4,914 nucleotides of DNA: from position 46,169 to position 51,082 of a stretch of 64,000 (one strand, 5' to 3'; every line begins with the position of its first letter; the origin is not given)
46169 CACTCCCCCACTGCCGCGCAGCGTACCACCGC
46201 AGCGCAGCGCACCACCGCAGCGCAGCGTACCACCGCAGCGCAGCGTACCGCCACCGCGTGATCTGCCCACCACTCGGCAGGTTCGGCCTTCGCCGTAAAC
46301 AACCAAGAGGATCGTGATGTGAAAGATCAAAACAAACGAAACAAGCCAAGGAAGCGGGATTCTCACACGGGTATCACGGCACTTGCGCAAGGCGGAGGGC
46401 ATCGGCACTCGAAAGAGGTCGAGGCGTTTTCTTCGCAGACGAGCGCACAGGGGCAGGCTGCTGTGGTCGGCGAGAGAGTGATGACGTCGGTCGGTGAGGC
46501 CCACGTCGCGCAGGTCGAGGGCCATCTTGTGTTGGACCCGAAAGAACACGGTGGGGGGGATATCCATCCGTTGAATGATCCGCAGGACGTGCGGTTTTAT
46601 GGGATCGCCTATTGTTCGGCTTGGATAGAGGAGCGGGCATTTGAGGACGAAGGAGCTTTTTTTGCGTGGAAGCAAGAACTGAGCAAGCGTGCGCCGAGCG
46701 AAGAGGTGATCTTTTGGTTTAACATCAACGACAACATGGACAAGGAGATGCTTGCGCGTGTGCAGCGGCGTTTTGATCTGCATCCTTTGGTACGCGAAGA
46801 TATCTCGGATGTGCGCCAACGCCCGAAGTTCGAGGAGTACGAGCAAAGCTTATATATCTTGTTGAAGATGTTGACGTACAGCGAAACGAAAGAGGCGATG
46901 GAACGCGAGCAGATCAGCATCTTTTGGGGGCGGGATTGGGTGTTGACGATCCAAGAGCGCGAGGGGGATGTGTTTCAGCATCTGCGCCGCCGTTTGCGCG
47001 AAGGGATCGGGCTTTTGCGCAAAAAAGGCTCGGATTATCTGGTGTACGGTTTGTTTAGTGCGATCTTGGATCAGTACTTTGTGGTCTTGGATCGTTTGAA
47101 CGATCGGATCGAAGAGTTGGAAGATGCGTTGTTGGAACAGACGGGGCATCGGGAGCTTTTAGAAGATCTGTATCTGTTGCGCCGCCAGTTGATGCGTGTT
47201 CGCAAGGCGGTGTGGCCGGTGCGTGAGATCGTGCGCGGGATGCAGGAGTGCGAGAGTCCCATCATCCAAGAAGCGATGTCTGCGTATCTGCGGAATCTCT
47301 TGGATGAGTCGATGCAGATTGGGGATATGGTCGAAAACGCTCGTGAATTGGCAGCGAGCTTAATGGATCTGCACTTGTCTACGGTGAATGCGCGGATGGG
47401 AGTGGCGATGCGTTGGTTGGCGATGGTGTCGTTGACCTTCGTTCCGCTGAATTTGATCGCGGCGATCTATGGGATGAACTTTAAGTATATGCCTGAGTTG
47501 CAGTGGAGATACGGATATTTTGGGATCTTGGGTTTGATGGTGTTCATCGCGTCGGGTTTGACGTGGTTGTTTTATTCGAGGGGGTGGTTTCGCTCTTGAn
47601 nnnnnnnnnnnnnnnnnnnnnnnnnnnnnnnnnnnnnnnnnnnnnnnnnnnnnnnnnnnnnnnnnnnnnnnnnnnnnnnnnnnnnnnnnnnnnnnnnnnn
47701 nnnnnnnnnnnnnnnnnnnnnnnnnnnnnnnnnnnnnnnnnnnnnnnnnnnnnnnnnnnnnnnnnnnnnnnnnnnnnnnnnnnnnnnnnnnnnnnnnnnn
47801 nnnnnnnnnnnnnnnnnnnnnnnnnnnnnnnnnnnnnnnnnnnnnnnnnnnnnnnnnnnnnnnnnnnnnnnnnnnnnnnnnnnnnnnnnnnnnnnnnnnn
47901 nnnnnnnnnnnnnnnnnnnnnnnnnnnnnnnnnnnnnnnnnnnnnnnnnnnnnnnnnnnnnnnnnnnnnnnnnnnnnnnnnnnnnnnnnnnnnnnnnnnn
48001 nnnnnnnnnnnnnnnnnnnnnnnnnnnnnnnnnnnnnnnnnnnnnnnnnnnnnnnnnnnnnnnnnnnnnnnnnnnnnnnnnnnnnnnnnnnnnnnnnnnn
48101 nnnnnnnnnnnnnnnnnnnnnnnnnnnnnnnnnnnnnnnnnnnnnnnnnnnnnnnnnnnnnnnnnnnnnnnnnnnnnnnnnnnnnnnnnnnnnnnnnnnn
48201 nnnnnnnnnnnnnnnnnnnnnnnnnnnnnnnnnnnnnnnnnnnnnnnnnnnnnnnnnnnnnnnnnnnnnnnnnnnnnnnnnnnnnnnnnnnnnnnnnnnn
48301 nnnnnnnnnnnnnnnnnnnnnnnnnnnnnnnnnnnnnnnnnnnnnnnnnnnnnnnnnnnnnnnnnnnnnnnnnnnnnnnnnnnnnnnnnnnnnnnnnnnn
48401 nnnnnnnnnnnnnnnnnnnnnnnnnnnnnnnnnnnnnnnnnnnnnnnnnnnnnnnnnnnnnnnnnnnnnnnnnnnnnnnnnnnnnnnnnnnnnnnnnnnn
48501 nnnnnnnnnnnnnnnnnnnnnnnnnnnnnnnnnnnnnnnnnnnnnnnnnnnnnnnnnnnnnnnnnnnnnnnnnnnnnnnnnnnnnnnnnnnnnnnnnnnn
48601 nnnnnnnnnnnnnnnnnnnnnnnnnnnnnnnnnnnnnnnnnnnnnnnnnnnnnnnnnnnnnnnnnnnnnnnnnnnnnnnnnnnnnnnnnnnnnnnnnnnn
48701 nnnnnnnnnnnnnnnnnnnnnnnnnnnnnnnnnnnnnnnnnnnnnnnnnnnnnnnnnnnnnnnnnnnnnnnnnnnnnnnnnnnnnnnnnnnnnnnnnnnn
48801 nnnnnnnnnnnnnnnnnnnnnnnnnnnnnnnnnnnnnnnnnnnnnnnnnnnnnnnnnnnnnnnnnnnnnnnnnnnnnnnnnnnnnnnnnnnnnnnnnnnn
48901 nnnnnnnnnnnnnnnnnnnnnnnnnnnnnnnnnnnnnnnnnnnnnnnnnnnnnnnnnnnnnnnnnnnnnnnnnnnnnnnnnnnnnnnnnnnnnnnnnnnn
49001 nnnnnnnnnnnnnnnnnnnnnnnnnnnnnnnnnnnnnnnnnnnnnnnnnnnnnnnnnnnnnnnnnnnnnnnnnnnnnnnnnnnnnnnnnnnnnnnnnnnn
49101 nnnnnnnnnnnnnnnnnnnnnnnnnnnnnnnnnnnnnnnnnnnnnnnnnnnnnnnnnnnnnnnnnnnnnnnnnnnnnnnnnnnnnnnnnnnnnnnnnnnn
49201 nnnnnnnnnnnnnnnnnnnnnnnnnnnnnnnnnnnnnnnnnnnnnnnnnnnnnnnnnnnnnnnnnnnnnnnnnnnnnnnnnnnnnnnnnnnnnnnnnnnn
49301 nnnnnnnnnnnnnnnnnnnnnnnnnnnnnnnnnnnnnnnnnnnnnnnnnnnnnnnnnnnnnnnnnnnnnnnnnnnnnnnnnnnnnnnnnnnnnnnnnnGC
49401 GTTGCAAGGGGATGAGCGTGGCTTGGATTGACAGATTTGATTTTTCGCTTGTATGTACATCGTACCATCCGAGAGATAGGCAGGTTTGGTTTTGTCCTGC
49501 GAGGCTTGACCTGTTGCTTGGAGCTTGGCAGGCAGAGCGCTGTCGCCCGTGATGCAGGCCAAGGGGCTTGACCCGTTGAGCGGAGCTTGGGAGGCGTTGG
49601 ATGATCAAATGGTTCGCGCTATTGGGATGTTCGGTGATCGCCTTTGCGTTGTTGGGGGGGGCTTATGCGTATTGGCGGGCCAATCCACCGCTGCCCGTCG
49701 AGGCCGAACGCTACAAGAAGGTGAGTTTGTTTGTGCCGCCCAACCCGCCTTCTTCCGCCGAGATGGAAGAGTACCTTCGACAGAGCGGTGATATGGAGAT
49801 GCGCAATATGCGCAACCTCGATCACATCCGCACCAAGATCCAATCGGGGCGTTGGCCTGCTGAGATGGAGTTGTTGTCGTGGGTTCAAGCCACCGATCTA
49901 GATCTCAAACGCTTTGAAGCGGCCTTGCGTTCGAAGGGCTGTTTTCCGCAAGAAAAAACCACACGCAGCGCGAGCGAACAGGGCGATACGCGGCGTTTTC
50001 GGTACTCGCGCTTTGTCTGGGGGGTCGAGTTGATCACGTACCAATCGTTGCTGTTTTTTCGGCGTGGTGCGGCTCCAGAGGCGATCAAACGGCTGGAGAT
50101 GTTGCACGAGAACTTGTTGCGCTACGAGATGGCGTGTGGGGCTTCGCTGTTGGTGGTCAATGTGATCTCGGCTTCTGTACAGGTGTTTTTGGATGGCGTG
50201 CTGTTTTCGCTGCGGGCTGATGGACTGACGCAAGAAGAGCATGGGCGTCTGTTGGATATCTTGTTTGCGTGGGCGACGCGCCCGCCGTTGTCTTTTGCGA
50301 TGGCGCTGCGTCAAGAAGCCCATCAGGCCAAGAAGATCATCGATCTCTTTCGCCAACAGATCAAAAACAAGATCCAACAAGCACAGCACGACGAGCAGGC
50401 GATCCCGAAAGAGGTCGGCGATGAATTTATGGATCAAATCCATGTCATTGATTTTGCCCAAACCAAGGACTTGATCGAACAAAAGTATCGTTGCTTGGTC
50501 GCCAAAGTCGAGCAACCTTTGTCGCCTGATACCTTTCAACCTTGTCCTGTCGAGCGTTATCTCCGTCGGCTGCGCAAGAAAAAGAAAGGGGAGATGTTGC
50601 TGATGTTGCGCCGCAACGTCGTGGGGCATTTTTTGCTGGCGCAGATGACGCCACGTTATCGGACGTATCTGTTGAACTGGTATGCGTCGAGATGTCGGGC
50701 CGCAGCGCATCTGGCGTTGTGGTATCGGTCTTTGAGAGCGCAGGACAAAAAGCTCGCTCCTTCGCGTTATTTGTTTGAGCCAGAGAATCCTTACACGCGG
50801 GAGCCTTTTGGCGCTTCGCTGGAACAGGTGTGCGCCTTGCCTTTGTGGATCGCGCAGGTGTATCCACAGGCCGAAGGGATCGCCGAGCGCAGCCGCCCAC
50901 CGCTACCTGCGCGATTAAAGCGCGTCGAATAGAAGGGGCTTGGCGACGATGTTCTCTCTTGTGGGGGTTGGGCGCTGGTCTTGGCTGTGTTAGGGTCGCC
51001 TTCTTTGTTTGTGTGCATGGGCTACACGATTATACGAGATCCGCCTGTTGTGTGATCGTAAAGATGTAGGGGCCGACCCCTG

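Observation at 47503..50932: Two co-directional unknowns downstream of corA: a ~600-aa protein with a candidate PD-(D/E)xK nuclease core, plus a 443-aa membrane-anchored partner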

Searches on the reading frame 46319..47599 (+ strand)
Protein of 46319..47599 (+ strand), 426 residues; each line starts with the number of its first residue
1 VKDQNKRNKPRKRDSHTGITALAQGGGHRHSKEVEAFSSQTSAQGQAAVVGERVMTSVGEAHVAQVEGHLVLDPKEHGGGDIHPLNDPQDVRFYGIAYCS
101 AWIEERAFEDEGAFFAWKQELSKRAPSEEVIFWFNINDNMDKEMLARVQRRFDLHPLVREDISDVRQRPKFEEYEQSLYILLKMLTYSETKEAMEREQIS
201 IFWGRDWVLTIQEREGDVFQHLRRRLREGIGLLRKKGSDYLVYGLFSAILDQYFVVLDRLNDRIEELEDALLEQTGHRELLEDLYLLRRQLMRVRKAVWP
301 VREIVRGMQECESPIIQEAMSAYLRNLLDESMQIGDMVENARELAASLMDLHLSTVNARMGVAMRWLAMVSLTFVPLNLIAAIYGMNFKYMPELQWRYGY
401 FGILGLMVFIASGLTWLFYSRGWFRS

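Call 3: search_protein_families(library=pfam, proteins=[window:46319-47599:+], max_evalue=0.1)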
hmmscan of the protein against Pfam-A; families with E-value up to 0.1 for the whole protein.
window:46319-47599:+ (426 aa): 3 families
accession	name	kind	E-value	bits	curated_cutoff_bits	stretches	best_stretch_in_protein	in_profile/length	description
PF01544.23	CorA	-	1.4e-62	212.1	27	1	130-419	3-291/292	CorA-like Mg2+ transporter protein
PF11358.13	DUF3158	-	0.085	12.9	27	0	276-327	105-155/156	Protein of unknown function (DUF3158)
PF21207.3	GLOD4_N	-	0.089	13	27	0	295-314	14-33/42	Glyoxalase domain-containing protein 4, N-terminal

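Call 4: search_protein_families(library=ncbifam, proteins=[window:46319-47599:+], max_evalue=0.1)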
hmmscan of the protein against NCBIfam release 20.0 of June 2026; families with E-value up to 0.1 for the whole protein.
window:46319-47599:+ (426 aa): 2 families
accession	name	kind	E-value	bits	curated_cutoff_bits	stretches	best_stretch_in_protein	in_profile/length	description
TIGR00383.1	corA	equivalog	4e-78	263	200.75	1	124-424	22-320/320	magnesium/cobalt transporter CorA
NF007092.0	PRK09546.1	equivalog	3.3e-17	62.6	292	1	130-423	39-326/327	zinc transporter ZntB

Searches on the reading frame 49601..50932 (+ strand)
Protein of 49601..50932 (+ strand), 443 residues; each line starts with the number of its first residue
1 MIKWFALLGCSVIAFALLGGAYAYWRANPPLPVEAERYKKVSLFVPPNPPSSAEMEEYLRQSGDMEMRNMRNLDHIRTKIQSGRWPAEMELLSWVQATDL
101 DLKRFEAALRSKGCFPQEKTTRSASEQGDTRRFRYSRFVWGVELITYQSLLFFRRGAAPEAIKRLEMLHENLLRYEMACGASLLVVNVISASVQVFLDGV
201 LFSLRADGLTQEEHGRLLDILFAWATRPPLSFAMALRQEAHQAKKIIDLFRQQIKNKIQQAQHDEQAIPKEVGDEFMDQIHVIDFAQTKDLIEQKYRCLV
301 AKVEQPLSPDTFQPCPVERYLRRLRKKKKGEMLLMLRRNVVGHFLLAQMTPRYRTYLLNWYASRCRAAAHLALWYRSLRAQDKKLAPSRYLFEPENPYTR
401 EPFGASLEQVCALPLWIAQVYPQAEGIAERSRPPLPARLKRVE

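Call 3: search_protein_families(library=pfam, proteins=[window:49601-50932:+], max_evalue=0.1)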
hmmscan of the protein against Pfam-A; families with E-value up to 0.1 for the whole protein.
window:49601-50932:+ (443 aa): 0 families

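Call 4: search_protein_families(library=ncbifam, proteins=[window:49601-50932:+], max_evalue=0.1)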
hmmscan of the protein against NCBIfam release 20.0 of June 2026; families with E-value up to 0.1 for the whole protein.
window:49601-50932:+ (443 aa): 0 families

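Call 5: search_protein_families(library=padloc, proteins=[window:49601-50932:+], max_evalue=1)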
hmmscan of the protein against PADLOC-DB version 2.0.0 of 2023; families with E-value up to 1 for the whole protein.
window:49601-50932:+ (443 aa): 2 families
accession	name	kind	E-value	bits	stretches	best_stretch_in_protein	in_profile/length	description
PDLC01146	Cas3d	-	0.031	10.6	1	241-300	549-608/625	Cas3d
PDLC02030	Cas3d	-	0.039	10.4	1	240-301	545-606/620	-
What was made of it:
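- On Known anti-phage defence systems (PADLOC-DB v2): ORF2 has only chance-level Cas3d hits at E 0.03-0.04 (call 5).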

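Call 16: find_homologous_proteins(query=window:49601-50932:+, max_evalue=0.001)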
Query window:49601-50932:+ (443 aa): 4 proteins with E <= 0.001 among 8000 candidates.
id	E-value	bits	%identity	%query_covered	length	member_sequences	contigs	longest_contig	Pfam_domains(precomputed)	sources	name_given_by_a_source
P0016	1.4e-296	1001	100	100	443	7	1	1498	-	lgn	-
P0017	9.4e-235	798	79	99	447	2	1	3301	-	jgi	jgi:hypothetical protein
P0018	1.0e-179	616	62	100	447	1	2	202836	-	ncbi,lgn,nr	ncbi:MAG: hypothetical protein H6727_04015 [Myxococcales bacterium]|nr:hypothetical protein [Myxococ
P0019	9.6e-130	452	49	96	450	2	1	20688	-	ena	-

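Call 17: find_encoding_contigs(protein=P0019, flank=10000, max_places=3)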
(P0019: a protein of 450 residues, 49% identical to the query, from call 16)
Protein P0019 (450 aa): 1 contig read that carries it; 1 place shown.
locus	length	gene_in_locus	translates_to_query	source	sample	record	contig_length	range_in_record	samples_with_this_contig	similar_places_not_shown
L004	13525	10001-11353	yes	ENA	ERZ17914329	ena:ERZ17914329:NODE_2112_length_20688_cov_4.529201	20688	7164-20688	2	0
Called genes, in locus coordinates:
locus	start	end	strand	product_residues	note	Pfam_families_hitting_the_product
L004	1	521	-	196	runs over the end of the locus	-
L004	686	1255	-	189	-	PF01202:SKI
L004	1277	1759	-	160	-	PF06073:DUF934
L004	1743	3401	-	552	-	PF03460:NIR_SIR_ferr, PF01077:NIR_SIR, PF03460:NIR_SIR_ferr, PF01077:NIR_SIR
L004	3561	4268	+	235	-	PF01625:PMSR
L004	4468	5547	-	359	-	PF07724:AAA_2, PF13401:AAA_22 (weak), PF00004:AAA, PF07728:AAA_5 (weak), PF10431:ClpB_D2-small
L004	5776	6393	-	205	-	PF00380:Ribosomal_S9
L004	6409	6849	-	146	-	PF00572:Ribosomal_L13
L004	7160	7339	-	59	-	-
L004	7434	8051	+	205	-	-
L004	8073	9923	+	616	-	PF09823:DUF2357, PF04411:PDDEXK_7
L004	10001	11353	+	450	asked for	-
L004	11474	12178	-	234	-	-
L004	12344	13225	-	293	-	-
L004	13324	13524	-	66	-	?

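Call 36: predict_structure(alignment_id=A3)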
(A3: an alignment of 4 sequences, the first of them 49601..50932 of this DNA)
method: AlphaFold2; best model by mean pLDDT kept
length: 443 residues; sequences in the alignment: 4
mean_pLDDT: 68.0   pTM: 0.68
mean pLDDT of the five models: 68.0, 62.3, 60.1, 50.0, 43.6
residues with pLDDT >= 90: 20; 70-90: 222; 50-70: 127; < 50: 74
segments of 3 or more residues with pLDDT < 50: 6-9, 14-17, 66-68, 119-133, 271-281, 328-338, 425-443
pLDDT, mean of each block of 10 residues (from residue 1): 48 49 58 73 72 82 54 69 71 77 87 68 34 62 88 89 94 81 74 82 81 89 81 78 71 67 57 43 66 84 75 78 60 47 60 73 76 74 74 59 56 59 47 38 35
secondary structure, 60 per line:
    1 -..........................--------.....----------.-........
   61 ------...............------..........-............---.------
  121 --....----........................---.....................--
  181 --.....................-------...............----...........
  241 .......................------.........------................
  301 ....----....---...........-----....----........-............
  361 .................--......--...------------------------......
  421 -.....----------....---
elements in order: H2-27 H36-40 H53-60 H67-81 H88-97 H99-110 H123-126 H131-154 H158-178 H183-203 H211-225 H230-263 H270-278 H285-304 H309-312 H316-326 H332-335 H340-347 H349-377 H380-385 H415-420 H422-426 H437-440
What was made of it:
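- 49601..50932 (+): ORF2: 443-aa N-terminally anchored (or signal-peptide-bearing) all-alpha protein of unknown function, probably periplasm-facing. AF2 pLDDT 68, all helical, TM helix aa 2-27 (call 36).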

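Call 40: fold_search(model_id=the predicted structure, library=pdb)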
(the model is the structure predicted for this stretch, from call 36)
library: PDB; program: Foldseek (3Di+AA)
matches with E <= 10: 342; with E <= 0.001: 0
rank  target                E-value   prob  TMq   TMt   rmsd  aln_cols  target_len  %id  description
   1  5cwm                  1.9e-01  0.93  0.22  0.37  21.0       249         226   14  Crystal structure of de novo designed helical repeat protein DHR64 (released 2015-12-16)
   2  6wb9_2                3.0e-01  0.23  0.14  0.20  21.6       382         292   11  Structure of the S. cerevisiae ER membrane complex (released 2020-06-03)
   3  7ajl_BBB              6.8e-01  0.09  0.11  0.15  20.4       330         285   12  Cyrstal structure of CYRI-B/Fam49B (released 2020-11-18)
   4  5hb0_D                6.8e-01  0.07  0.11  0.10  29.3       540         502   10  Crystal structure of Chaetomium thermophilum Nup170 CTD-Nup145N complex (released 2016-04-20)
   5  3zhe_B                7.1e-01  0.08  0.12  0.14  26.1       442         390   11  Structure of the C. elegans SMG5-SMG7 complex (released 2013-02-06)
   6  9ezj_A                8.7e-01  0.06  0.10  0.13  21.6       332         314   14  Apo human TDO in complex with a bound inhibitor (Cpd-4) (released 2024-06-05)
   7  7abh_u                9.5e-01  0.05  0.10  0.06  29.0       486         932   11  Human pre-Bact-2 spliceosome (SF3b/U2 snRNP portion) (released 2020-12-09)
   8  5j1i_B                9.8e-01  0.08  0.12  0.14  34.4       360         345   12  Structure of the spectrin repeats 7, 8, and 9 of the plakin domain of plectin (released 2016-07-20)
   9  7rdr_A                1.0e+00  0.30  0.23  0.22  22.6       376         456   15  Circular tandem repeat protein with novel repeat topology and enhanced subunit contact surfaces (released 2021-09-01)
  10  7ue2_A                1.1e+00  0.18  0.18  0.24  20.6       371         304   11  Crystal structure of designed helical repeat protein RPB_PLP3_R6 bound to PLPx6 peptide (released 2023-03-29)
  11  7ajl_AAA              1.1e+00  0.08  0.11  0.15  20.4       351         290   12  Cyrstal structure of CYRI-B/Fam49B (released 2020-11-18)
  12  9gzg_A                1.1e+00  0.18  0.12  0.24  15.4       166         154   11  Crystal structure of CTPR4E4 mutant (released 2025-10-15)
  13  8r5q_D                1.1e+00  0.06  0.11  0.14  21.0       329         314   14  Structure of apo TDO with a bound inhibitor (released 2024-01-17)
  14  6eou                  1.1e+00  0.04  0.08  0.10  23.9       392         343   12  O-GlcNAc transferase TPR domain with the intellectual disability associated mutation L254F (released 2018-05-09)
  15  9sob_C8               1.2e+00  0.12  0.16  0.06  21.6       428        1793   11  Structural Model of the Nuclear Pore Complex in Arabidopsis thaliana (released 2025-11-05)
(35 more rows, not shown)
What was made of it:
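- On ORF2: any curated protein family (Pfam, NCBIfam) or solved fold: Best Foldseek PDB E is 0.19, to designed helical repeats (call 40).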

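Call 42: search_protein_representatives(alignment_id=A3)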
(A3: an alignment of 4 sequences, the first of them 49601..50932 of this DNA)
Query: 4 sequences, 447 profile positions. Proteins with E-value up to 0.001 (for the whole library): 47; up to 1e-10: 32; up to 1e-30: 3. The best 47 are listed.
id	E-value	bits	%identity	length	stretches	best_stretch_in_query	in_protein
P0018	1.3e-254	861.3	-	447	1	1-447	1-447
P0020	9.7e-47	176.2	-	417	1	1-413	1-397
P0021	2.0e-36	142.2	-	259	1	191-423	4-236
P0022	1.3e-30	123.0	-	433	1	17-419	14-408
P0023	3.6e-28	115.0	-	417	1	24-435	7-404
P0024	2.1e-24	102.5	-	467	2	12-237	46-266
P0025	7.1e-24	100.8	-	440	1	7-432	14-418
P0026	9.6e-23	97.1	-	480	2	11-197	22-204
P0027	1.4e-22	96.5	-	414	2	28-237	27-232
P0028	2.7e-20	89.0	-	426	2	284-417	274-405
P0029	3.3e-20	88.7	-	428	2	282-379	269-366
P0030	3.7e-20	88.6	-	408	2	287-417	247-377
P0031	7.2e-20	87.6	-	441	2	23-249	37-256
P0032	1.3e-19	86.8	-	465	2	30-246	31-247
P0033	1.4e-19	86.6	-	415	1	24-422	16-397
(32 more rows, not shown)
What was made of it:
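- On ORF2: any curated protein family (Pfam, NCBIfam) or solved fold: It belongs to an unnamed family of 47 clusters at 50% identity (call 42).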

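Call 43: find_encoding_contigs(protein=P0020, flank=8000, max_places=2)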
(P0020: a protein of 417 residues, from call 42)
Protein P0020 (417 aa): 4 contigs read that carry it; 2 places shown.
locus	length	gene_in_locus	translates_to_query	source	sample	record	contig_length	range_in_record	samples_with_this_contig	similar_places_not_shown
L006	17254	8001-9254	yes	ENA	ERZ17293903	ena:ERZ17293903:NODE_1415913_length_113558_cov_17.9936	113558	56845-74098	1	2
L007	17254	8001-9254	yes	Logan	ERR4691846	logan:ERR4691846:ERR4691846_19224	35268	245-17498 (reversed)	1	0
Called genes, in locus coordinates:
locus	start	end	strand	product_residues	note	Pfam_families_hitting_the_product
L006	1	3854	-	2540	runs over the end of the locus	PF00109:ketoacyl-synt, PF02801:Ketoacyl-synt_C, PF16197:KAsynt_C_assoc, PF22621:CurL-like_PKS_C, PF00698:Acyl_transf_1, PF21089:PKS_DH_N, PF14765:PS-DH, PF08240:ADH_N, +12 more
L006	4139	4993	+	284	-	PF03631:Virul_fac_BrkB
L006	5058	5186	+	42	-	-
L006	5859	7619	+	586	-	PF02133:Transp_cyt_pur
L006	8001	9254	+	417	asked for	-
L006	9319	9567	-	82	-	-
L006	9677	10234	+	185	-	PF04832:SOUL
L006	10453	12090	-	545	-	PF24125:Cds6_C (weak)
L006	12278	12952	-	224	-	PF13671:AAA_33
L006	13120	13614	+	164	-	-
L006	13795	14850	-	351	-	PF01212:Beta_elim_lyase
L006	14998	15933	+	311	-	PF00149:Metallophos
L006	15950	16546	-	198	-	-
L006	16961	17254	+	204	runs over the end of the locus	-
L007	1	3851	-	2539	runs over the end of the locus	PF00109:ketoacyl-synt, PF02801:Ketoacyl-synt_C, PF16197:KAsynt_C_assoc, PF22621:CurL-like_PKS_C, PF00698:Acyl_transf_1, PF21089:PKS_DH_N, PF14765:PS-DH, PF08240:ADH_N, +12 more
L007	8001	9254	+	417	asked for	-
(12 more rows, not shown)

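Call 69: find_encoding_contigs(protein=P0022, flank=6000, max_places=1)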
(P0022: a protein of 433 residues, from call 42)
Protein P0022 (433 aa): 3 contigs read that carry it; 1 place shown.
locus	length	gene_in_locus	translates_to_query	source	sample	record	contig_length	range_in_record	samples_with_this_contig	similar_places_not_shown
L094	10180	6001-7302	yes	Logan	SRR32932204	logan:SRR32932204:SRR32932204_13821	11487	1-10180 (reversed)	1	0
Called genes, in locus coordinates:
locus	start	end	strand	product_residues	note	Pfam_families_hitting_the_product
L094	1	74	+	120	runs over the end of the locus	-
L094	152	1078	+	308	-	PF12852:Cupin_6, PF07883:Cupin_2 (weak), PF12833:HTH_18, PF00165:HTH_AraC (weak)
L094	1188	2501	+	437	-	PF00285:Citrate_synt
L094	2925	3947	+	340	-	-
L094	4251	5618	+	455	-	PF00919:UPF0004, PF04055:Radical_SAM, PF01938:TRAM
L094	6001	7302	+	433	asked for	-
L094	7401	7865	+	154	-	PF00578:AhpC-TSA, PF08534:Redoxin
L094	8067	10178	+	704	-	?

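Call 70: find_encoding_contigs(protein=P0025, flank=6000, max_places=1)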
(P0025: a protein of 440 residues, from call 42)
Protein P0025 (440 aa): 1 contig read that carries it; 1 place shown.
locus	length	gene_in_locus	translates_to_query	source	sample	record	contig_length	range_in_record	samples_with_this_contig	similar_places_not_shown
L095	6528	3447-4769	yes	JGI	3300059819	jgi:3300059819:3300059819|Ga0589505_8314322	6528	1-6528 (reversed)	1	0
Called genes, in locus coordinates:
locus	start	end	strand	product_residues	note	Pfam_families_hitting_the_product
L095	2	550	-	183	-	?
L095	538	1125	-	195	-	-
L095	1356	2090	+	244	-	PF00043:GST_C (weak), PF14497:GST_C_3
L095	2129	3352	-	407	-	-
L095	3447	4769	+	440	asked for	-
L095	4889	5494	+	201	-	PF00059:Lectin_C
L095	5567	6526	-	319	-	?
